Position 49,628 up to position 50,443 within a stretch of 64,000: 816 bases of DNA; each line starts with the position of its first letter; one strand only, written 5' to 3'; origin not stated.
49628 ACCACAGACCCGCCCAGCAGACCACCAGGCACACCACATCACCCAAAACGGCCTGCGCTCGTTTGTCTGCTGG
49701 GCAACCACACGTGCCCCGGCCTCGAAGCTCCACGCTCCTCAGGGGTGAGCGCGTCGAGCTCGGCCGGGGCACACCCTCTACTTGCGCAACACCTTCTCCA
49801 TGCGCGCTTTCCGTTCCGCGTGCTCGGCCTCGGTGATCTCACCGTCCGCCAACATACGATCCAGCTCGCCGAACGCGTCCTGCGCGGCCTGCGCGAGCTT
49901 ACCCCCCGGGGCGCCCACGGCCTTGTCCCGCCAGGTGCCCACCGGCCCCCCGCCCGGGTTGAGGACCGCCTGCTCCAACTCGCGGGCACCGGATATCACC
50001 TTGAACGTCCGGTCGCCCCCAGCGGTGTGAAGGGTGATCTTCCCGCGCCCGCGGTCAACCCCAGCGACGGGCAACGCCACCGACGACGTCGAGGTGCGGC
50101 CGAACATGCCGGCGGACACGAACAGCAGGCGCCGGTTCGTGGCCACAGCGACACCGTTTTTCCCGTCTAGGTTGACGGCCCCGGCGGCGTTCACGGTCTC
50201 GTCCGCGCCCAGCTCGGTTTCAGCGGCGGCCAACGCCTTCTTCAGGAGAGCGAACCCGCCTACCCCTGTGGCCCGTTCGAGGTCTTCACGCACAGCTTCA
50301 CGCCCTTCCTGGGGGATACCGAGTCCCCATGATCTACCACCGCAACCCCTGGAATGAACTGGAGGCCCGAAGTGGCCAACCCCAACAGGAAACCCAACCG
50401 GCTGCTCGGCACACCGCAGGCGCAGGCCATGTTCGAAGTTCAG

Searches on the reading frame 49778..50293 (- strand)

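Call 35: search_protein_families(library=pfam, proteins=[window:49778-50293:-], max_evalue=0.001)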
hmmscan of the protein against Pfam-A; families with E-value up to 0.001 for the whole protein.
window:49778-50293:- (171 aa): 2 families
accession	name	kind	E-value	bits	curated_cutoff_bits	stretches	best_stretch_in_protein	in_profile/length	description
PF09851.14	SHOCT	-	3.3e-05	23.9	27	1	143-164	5-26/28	Short C-terminal domain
PF14470.12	bPH_3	-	8.9e-05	23.3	23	1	30-72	3-48/95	Bacterial PH domain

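Call 45: search_protein_families(library=padloc, proteins=[window:49778-50293:-], max_evalue=0.01)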
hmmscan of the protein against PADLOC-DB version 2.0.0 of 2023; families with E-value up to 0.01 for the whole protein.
window:49778-50293:- (171 aa): 0 families

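Call 66: search_protein_families(library=phrogs, proteins=[window:49778-50293:-], max_evalue=0.001)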
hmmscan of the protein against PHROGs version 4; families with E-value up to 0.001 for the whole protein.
window:49778-50293:- (171 aa): 1 family
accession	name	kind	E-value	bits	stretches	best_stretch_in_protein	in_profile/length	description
phrog_2700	-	unknown function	3.5e-07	31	1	19-164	167-327/331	-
